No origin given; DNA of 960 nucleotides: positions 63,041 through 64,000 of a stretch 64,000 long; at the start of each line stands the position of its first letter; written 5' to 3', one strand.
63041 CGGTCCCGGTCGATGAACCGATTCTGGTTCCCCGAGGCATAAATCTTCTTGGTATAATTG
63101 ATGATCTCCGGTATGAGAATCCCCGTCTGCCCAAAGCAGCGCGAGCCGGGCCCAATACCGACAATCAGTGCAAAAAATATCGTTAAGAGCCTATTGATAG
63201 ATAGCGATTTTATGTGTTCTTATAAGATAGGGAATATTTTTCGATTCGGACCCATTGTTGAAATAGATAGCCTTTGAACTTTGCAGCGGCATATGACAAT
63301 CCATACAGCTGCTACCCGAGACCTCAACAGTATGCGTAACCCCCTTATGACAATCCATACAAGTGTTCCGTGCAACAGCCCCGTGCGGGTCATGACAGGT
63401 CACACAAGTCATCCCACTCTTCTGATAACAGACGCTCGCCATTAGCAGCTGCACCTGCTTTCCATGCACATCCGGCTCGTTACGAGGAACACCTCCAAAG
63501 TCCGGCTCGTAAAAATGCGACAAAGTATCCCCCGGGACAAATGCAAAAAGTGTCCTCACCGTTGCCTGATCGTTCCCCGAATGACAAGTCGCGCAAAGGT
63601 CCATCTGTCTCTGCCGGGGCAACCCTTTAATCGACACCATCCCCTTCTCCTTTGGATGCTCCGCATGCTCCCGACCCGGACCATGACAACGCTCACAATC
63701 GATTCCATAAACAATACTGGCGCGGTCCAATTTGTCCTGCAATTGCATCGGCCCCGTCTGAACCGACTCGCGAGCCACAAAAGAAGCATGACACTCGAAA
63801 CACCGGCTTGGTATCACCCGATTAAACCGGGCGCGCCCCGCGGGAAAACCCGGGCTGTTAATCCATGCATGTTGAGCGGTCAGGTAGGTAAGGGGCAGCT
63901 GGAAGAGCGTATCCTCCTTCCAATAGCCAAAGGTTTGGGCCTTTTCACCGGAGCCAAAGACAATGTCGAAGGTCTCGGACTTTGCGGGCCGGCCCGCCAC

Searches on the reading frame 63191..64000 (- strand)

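Call 57: search_protein_families(library=pfam, proteins=[window:63191-64000:-], max_evalue=0.0001)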
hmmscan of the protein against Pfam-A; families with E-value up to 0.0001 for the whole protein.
window:63191-64000:- (269 aa): 3 families
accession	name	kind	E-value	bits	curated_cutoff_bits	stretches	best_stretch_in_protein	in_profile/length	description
PF09699.15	Paired_CXXCH_1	-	2.2e-08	34.1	20.6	0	101-143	8-39/41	Doubled CXXCH motif (Paired_CXXCH_1)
PF14522.11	Cytochrome_C7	-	1.3e-06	28.6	24.8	0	65-141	14-67/67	Cytochrome c7 and related cytochrome c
PF14537.11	Cytochrom_c3_2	-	3.4e-05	24.7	25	0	64-140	26-78/79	Cytochrome c3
